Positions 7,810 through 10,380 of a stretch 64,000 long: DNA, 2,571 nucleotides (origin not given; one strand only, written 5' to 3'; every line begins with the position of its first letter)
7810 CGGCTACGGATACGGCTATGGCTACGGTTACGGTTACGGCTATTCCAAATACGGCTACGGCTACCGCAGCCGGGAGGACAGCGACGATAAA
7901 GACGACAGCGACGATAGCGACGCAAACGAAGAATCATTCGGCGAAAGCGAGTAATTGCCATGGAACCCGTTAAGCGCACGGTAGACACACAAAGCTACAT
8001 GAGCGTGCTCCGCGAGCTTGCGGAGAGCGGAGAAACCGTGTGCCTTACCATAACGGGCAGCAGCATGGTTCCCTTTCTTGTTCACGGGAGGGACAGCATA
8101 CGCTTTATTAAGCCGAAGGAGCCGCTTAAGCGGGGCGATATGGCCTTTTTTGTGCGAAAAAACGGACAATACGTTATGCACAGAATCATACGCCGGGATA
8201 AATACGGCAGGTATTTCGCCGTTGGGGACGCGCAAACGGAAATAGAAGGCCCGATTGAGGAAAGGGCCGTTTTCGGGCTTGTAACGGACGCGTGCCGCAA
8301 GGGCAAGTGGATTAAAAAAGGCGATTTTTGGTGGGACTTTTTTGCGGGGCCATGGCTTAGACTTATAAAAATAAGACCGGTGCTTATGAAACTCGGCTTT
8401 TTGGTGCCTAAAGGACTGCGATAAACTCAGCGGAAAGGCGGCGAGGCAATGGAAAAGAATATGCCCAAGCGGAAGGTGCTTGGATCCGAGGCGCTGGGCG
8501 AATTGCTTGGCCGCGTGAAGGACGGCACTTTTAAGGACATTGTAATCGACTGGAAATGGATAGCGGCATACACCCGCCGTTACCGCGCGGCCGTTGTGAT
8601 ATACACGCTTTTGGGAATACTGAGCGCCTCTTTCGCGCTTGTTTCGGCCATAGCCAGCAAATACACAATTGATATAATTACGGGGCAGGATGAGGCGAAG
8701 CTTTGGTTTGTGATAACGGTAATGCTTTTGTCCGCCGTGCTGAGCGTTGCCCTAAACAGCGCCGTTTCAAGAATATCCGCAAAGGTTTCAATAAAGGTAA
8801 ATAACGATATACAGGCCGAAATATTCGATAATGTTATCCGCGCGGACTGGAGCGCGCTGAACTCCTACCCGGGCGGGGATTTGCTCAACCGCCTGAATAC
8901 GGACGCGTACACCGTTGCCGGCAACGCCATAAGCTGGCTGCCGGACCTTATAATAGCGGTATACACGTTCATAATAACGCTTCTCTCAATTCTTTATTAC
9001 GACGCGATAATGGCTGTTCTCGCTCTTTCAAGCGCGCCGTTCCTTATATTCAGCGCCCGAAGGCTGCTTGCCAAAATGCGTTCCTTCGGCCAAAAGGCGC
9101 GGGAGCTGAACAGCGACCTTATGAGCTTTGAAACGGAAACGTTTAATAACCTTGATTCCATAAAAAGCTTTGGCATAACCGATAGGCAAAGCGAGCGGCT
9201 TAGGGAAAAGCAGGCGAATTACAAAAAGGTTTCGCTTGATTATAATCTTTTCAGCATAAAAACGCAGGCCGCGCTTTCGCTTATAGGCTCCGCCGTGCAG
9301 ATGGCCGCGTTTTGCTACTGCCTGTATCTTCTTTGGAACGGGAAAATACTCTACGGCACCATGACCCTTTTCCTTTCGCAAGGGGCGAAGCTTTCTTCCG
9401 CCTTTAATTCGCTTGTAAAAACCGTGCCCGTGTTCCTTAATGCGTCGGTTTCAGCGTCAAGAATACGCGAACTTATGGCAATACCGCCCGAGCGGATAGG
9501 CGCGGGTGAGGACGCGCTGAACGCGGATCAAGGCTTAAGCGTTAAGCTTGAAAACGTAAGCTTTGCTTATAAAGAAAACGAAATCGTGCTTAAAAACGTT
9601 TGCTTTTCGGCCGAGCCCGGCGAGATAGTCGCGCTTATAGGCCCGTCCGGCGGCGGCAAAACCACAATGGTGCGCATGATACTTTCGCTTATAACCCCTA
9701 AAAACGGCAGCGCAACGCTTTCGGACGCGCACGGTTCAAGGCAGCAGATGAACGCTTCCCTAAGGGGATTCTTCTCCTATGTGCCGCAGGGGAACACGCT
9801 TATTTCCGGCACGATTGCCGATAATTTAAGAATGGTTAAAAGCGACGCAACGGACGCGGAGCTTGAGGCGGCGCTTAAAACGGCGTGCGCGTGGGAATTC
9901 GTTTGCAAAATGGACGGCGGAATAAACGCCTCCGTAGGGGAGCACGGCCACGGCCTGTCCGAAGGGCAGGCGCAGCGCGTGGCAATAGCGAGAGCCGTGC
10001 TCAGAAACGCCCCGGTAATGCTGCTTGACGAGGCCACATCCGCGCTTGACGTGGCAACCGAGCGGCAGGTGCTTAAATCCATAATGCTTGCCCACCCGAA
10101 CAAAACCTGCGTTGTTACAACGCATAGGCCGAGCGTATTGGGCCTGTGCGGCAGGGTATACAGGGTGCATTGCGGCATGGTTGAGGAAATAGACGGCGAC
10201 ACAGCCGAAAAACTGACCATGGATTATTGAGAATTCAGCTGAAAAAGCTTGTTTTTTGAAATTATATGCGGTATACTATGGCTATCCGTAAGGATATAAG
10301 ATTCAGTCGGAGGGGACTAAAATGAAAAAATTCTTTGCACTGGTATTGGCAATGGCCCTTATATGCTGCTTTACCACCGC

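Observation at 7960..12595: Compact five-gene module: S24/S26-like peptidase, ABC exporter, 75-aa SPQTG mini-protein, sortase B, LCP ligase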

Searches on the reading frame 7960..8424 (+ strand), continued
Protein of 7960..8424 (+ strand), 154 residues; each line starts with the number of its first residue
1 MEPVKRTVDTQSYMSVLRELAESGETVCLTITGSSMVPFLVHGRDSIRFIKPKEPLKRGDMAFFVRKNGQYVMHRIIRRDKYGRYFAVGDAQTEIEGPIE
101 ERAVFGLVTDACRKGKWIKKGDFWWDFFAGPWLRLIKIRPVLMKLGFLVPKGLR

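Call 42: search_protein_families(library=pfam, proteins=[L005:6617-7843:-, L005:10313-10576:-, L005:10555-11718:-, L005:11715-12551:-, L005:12623-12862:-, L006:10332-12632:-], max_evalue=0.001)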
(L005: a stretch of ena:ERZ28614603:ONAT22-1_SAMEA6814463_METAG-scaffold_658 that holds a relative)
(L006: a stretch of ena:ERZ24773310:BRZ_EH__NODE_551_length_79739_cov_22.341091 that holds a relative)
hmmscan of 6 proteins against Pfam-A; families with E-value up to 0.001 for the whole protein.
L005:6617-7843:- (408 aa): 1 family
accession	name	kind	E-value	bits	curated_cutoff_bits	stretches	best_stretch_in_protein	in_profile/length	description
PF14907.12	NTP_transf_5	-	1.4e-42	146.4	31.2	1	28-275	2-248/249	Uncharacterised nucleotidyltransferase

L005:10313-10576:- (87 aa): 2 families
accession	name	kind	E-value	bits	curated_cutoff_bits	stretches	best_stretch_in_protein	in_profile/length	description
PF05402.18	PqqD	-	2.1e-20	73.2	23.4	1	19-86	5-67/67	Coenzyme PQQ synthesis protein D (PqqD)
PF12085.13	DUF3562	-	0.00096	19.2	26.3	0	50-74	3-27/60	Protein of unknown function (DUF3562)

L005:10555-11718:- (387 aa): 2 families
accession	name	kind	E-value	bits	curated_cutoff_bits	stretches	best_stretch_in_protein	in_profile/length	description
PF04055.27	Radical_SAM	-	5.9e-27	95.3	29.5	1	36-194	2-164/166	Radical SAM superfamily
PF13353.11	Fer4_12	-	0.00032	21.4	22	1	41-107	15-79/137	4Fe-4S single cluster domain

L005:11715-12551:- (278 aa): 0 families

L005:12623-12862:- (79 aa): 0 families

L006:10332-12632:- (766 aa): 0 families

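Call 52: predict_structure(alignment_id=A3)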
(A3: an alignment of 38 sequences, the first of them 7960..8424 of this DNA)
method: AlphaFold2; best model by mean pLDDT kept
length: 154 residues; sequences in the alignment: 38
mean_pLDDT: 84.0   pTM: 0.78
mean pLDDT of the five models: 84.0, 83.1, 82.8, 80.5, 79.8
residues with pLDDT >= 90: 74; 70-90: 52; 50-70: 25; < 50: 3
segments of 3 or more residues with pLDDT < 50: none
pLDDT, mean of each block of 10 residues (from residue 1): 60 86 92 78 88 95 91 92 90 83 95 92 91 77 63 53
secondary structure, 60 per line:
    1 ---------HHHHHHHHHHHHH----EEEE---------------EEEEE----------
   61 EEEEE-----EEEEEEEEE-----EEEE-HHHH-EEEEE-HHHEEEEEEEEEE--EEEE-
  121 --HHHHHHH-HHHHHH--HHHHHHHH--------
elements in order: H10-22 E27-30 E46-50 E61-65 E71-79 E85-88 H90-93 E95-99 E104-113 E116-119 H123-129 H131-136 H139-146

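Call 55: fold_search(model_id=the predicted structure, library=pdb)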
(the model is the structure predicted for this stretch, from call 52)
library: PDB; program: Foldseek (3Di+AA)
matches with E <= 10: 1263; with E <= 0.001: 0
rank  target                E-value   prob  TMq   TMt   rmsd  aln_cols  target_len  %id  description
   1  1kca_A                1.1e-03  1.00  0.44  0.64   3.2        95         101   22  Crystal Structure of the lambda Repressor C-terminal Domain Octamer (released 2001-12-21)
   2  6a2q                  1.1e-03  1.00  0.42  0.61   5.6       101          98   22  Mycobacterium tuberculosis LexA C-domain I (released 2019-01-23)
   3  1f39_A                1.3e-03  1.00  0.44  0.63   3.2        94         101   22  CRYSTAL STRUCTURE OF THE LAMBDA REPRESSOR C-TERMINAL DOMAIN (released 2000-07-26)
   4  6a2r_A                1.7e-03  1.00  0.41  0.60   7.1       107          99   22  Mycobacterium tuberculosis LexA C-domain II (released 2019-01-23)
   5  6a2s_A                1.9e-03  1.00  0.42  0.60   4.8       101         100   21  Mycobacterium tuberculosis LexA C-domain S160A (released 2019-01-23)
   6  6a2t                  3.0e-03  1.00  0.41  0.62   3.3        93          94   20  Mycobacterium tuberculosis LexA C-domain K197A (released 2019-01-23)
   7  4n31_A                6.4e-03  1.00  0.49  0.53   3.9       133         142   14  Structure and activity of Streptococcus pyogenes SipA: a signal peptidase homologue essential for pilus polymerisation (released 2014-08-20)
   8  4wvg_A                8.1e-03  1.00  0.41  0.14   5.8       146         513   16  Crystal structure of the Type-I signal peptidase from Staphylococcus aureus (SpsB). (released 2015-09-23)
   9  3k3r_F                1.2e-02  0.99  0.42  0.38   7.3       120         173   14  Unrefined crystal structure of a LexA-DNA complex (released 2010-08-18)
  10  1ay9_A                1.2e-02  1.00  0.45  0.62   9.3       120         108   14  WILD-TYPE UMUD' FROM E. COLI (released 1998-01-28)
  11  1jhf_B                1.3e-02  1.00  0.42  0.55   3.5        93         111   15  LEXA G85D MUTANT (released 2001-09-19)
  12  1umu_A                1.6e-02  1.00  0.44  0.62   8.9       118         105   15  STRUCTURE DETERMINATION OF UMUD' BY MAD PHASING OF THE SELENOMETHIONYL PROTEIN (released 1996-08-01)
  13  1i4v_MODEL_1_A        1.8e-02  0.92  0.37  0.46  11.0       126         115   14  SOLUTION STRUCTURE OF THE UMUD' HOMODIMER (released 2001-08-22)
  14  4wvj_A                1.9e-02  1.00  0.42  0.14   5.7       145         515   15  Crystal structure of the Type-I signal peptidase from Staphylococcus aureus (SpsB) in complex with an inhibitor peptid (released 2015-09-23)
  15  2hnf                  2.2e-02  1.00  0.43  0.50   3.6        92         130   22  Structure of a Hyper-cleavable Monomeric Fragment of Phage lambda Repressor Containing the Cleavage Site Region (released 2006-09-19)
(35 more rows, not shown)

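Call 82: list_cluster_members(proteins=[P0002, P0246, P0247, P0011])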
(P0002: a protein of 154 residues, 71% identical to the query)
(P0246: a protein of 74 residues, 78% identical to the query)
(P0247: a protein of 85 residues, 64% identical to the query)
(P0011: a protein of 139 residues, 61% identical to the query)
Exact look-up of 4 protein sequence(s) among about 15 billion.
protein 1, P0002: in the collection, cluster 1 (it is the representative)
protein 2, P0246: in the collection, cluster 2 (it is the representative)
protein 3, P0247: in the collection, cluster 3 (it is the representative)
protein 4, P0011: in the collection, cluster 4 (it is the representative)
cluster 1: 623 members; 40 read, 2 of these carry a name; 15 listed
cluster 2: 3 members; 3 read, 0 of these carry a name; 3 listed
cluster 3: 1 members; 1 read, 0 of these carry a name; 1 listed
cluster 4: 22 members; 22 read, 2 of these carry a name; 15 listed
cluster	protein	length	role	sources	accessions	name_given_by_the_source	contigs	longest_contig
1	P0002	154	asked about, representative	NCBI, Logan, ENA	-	-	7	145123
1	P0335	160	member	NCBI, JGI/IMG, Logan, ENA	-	hypothetical protein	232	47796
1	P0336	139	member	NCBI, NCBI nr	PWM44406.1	MAG: hypothetical protein DBX62_09930 [Clostridia bacterium]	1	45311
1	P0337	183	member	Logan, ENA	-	-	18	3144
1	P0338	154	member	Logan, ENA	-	-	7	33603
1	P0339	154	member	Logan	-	-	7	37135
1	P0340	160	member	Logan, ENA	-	-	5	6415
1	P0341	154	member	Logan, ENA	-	-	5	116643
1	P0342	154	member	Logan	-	-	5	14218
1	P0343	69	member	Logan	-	-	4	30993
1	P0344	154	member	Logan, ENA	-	-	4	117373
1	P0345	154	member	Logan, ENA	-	-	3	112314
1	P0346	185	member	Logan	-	-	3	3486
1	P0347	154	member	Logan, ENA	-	-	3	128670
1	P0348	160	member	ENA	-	-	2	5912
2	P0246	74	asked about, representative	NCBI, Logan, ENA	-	-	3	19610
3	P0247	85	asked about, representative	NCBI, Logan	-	-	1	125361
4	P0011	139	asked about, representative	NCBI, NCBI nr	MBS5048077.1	MAG: S24/S26 family peptidase [Firmicutes bacterium] | S24/S26 family peptidase [Bacillota bacterium]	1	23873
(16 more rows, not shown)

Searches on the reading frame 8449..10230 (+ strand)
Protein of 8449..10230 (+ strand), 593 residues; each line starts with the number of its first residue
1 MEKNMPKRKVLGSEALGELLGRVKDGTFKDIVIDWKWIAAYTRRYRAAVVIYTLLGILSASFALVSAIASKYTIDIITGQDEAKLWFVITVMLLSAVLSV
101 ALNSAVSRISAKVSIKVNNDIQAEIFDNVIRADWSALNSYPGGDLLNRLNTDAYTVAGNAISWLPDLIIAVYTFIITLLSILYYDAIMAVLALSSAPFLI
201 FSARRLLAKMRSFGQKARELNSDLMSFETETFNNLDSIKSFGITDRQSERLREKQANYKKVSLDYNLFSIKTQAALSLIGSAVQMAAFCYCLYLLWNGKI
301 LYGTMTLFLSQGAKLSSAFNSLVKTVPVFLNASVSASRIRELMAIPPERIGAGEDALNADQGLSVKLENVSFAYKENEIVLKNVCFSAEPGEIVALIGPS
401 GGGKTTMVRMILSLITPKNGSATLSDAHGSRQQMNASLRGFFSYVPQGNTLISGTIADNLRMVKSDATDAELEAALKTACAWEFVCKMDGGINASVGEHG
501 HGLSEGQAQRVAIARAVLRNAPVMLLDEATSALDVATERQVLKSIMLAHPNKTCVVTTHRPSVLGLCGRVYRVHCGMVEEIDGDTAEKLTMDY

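Call 3: search_protein_families(library=pfam, proteins=[window:8449-10230:+], max_evalue=0.01)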
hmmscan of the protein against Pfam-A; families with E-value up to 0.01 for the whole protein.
window:8449-10230:+ (593 aa): 6 families
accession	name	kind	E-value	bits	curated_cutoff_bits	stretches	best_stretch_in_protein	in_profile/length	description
PF00664.28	ABC_membrane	-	3e-33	116.1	28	1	50-311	2-266/274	ABC transporter transmembrane region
PF00005.33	ABC_tran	-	6.1e-27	95.3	25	1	381-531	1-137/137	ABC transporter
PF02463.25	SMC_N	-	6.8e-05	22.8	40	1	502-574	136-212/220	RecF/RecN/SMC N terminal domain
PF13304.12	AAA_21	-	0.00026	21.6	27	0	502-564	237-303/304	AAA domain, putative AbiEii toxin, Type IV TA system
PF13191.12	AAA_16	-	0.004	18.1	32.6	1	387-530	21-142/167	AAA ATPase domain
PF13401.12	AAA_22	-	0.0093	16.7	27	0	392-430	6-33/130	AAA domain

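Call 4: search_protein_families(library=ncbifam, proteins=[window:8449-10230:+], max_evalue=0.01)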
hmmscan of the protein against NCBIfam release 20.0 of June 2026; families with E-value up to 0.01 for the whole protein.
window:8449-10230:+ (593 aa): 187 families (the best 25 are shown)
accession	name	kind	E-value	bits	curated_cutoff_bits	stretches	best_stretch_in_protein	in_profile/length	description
TIGR02203.1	MsbA_lipidA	equivalog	2.9e-76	257.2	602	1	35-573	2-541/572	lipid A export permease/ATP-binding protein MsbA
TIGR02204.1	MsbA_rel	hypoth_equivalog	5.4e-73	246.6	780.4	1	36-577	7-551/576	ABC transporter, permease/ATP-binding protein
TIGR00958.1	3a01208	subfamily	1.4e-71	241.8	874.6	1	50-580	165-693/711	antigen peptide transporter 2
TIGR02857.1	CydD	equivalog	3.1e-71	240.9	435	1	46-570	2-526/529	thiol reductant ABC exporter subunit CydD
TIGR03375.1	type_I_sec_LssB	subfamily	4.7e-68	230.1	693.1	1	37-578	139-679/696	type I secretion system permease/ATPase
TIGR01846.1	type_I_sec_HlyB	subfamily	1.2e-63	215.5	725.55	1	27-580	120-671/694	type I secretion system permease/ATPase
TIGR02868.1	CydC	equivalog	1.6e-63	215.1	329.05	1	36-561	2-530/530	thiol reductant ABC exporter subunit CydC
NF010178.0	PRK13657.1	equivalog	5e-61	206.9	733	1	43-578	15-547/588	glucan ABC transporter ATP-binding protein/ permease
TIGR03796.1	NHLM_micro_ABC1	equivalog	1.3e-60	205.4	853.3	1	39-577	146-688/710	NHLP family bacteriocin export ABC transporter peptidase/permease/ATPase subunit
TIGR03797.1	NHLM_micro_ABC2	equivalog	5e-59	200.5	709.4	1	38-580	127-664/686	NHLP bacteriocin export ABC transporter permease/ATPase subunit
NF052233.1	CphA_assoc_ABC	equivalog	7.2e-59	199.9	880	1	42-581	179-723/766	cyanophycin metabolism-associated ABC transporter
NF008381.0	PRK11176.1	equivalog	1.8e-55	188.4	867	1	43-580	21-558/582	lipid A ABC transporter ATP-binding protein/permease MsbA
NF045513.1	HepA_fam_ABC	equivalog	4.7e-55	187.2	725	1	81-570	90-578/610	heterocyst formation ABC transporter subunit HepA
NF008364.0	PRK11160.1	equivalog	3.4e-54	184.4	630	1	112-580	86-554/575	heme ABC transporter ATP-binding protein/permease CydC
TIGR01842.1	type_I_sec_PrtD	subfamily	4.5e-53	180.6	510.15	1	45-579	4-532/544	type I secretion system permease/ATPase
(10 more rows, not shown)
